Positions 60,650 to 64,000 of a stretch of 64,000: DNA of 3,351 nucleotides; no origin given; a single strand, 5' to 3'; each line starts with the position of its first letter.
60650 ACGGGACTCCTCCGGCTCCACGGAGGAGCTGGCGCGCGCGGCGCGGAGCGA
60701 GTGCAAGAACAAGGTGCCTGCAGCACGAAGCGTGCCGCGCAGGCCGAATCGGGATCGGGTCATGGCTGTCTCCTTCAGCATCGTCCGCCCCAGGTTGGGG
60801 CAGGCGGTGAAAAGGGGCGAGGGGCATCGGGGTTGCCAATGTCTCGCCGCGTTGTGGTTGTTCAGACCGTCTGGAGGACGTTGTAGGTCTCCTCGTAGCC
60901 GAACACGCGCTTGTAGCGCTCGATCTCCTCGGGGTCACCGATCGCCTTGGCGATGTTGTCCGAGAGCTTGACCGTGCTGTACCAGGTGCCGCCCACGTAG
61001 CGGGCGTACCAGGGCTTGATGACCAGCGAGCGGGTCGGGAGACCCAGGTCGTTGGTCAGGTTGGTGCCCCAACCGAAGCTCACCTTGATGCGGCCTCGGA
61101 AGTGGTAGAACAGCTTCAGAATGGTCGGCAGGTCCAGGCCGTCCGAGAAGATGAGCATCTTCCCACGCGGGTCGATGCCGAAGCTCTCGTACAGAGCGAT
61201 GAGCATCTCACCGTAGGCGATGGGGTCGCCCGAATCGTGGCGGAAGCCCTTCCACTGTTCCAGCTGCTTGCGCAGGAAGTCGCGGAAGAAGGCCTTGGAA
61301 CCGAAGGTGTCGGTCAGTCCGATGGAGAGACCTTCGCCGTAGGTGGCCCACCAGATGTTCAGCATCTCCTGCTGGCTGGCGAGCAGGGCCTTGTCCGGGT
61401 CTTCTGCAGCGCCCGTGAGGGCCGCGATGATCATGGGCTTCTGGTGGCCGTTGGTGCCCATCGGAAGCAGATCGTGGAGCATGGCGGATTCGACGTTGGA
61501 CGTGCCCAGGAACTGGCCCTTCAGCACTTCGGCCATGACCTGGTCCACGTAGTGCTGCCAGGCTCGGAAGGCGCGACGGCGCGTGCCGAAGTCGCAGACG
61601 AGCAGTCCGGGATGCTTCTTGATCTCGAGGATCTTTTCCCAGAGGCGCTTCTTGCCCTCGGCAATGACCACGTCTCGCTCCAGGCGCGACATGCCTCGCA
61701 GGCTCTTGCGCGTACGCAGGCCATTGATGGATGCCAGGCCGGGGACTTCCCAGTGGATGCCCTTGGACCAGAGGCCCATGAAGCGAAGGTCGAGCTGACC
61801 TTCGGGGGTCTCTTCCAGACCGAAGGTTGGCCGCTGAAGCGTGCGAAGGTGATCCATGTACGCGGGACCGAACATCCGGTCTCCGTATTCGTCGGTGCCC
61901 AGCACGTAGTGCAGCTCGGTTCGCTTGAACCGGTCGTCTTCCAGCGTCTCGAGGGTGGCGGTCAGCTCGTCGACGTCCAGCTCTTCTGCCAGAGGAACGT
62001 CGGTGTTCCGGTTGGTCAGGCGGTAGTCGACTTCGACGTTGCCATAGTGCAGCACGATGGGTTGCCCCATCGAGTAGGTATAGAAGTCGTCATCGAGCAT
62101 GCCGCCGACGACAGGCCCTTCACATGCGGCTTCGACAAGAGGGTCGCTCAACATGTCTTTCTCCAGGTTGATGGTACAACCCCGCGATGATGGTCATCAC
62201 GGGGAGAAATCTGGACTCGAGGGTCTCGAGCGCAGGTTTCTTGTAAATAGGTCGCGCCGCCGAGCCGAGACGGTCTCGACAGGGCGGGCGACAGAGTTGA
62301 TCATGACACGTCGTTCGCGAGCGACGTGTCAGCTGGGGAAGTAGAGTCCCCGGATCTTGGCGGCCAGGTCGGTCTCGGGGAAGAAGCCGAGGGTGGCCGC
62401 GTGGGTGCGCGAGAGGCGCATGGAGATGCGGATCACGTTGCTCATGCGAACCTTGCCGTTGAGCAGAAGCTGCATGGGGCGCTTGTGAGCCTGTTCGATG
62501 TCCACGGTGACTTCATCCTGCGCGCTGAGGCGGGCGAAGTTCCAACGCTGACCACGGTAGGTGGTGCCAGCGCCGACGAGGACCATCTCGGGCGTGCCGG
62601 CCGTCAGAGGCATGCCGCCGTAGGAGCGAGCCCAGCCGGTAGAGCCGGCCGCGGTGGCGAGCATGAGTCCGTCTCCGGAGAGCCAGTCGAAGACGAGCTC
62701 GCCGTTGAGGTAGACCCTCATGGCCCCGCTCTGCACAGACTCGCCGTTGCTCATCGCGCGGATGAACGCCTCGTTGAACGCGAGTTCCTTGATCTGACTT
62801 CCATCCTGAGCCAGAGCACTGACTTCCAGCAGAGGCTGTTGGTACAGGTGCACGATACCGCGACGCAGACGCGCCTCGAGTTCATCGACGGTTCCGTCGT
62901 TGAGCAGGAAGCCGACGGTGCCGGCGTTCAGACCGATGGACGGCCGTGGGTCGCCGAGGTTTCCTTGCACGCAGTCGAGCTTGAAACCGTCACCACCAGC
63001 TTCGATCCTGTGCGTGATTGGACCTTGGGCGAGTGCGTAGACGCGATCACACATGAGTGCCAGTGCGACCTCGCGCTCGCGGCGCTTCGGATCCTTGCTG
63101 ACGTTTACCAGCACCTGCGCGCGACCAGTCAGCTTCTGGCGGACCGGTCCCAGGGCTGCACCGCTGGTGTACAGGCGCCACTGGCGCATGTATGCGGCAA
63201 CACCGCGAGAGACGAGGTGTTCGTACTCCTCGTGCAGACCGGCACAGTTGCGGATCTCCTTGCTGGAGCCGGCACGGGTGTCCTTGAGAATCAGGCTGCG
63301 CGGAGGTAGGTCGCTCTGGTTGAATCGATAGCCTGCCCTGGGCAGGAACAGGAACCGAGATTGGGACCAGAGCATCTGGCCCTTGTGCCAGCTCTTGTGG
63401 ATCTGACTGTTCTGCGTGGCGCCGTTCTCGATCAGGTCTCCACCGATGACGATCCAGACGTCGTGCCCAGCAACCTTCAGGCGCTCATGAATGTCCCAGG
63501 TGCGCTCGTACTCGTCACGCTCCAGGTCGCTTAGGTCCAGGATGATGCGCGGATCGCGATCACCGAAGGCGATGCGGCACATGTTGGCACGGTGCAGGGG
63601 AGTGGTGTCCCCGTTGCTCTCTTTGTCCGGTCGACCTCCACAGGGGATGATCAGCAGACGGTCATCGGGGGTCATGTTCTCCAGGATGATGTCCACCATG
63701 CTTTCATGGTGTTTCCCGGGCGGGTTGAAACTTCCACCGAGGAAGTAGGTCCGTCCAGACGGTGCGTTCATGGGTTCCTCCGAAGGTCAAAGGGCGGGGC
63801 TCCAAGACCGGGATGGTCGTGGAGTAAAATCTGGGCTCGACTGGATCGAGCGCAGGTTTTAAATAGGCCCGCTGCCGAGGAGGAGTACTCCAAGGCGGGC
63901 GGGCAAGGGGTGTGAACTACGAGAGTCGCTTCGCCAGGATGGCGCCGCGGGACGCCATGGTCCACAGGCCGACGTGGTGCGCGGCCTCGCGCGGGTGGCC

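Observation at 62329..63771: Apparent NadD (NaMN/NMN adenylyltransferase) - NAD kinase fusion protein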

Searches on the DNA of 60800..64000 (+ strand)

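Call 5: search_dna_similar(query=window:60800-64000:+, collection=phages, mode=near, max_rows=20)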
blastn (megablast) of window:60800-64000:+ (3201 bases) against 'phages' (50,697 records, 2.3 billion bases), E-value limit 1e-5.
No match.
